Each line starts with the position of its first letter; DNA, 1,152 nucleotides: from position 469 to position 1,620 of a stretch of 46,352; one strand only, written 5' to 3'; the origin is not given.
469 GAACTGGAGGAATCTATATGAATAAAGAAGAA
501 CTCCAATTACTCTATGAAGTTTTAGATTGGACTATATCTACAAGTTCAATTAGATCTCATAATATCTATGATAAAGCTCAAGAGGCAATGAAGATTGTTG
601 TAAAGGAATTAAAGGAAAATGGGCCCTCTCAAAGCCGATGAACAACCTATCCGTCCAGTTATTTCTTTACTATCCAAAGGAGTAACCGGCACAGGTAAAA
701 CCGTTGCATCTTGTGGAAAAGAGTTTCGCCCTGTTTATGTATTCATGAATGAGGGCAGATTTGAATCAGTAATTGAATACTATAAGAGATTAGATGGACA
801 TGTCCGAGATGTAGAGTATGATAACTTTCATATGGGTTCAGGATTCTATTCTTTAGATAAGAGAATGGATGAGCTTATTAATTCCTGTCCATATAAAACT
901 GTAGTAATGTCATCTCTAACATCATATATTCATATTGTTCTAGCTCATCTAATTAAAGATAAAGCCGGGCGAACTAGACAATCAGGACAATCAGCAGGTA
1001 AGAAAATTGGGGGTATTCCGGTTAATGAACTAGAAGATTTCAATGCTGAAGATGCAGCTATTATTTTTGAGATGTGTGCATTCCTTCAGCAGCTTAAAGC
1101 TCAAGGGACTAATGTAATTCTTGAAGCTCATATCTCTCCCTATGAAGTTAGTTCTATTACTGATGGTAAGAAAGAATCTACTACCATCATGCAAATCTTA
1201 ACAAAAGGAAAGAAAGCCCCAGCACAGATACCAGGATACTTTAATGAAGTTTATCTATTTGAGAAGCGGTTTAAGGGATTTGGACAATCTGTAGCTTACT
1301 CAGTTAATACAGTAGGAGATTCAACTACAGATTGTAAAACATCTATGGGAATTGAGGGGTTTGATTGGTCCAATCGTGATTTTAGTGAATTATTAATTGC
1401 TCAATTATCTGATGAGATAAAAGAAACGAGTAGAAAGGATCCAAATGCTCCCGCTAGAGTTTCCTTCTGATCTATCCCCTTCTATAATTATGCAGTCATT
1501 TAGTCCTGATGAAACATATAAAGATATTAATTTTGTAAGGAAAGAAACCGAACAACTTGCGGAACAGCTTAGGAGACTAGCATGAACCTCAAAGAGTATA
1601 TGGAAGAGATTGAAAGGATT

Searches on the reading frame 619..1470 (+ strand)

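Call 53: search_protein_families(library=phrogs, proteins=[window:619-1470:+], max_evalue=0.001)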
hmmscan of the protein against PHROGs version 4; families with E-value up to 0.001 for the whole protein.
window:619-1470:+ (283 aa): 1 family
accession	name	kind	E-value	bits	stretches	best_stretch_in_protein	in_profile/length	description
phrog_124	-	DNA, RNA and nucleotide metabolism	1.8e-05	25.3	1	21-273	50-267/382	Sak4-like ssDNA annealing protein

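Call 77: search_protein_families(library=pfam, proteins=[window:619-1470:+], max_evalue=0.01)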
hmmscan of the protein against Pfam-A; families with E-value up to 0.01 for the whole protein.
window:619-1470:+ (283 aa): 0 families
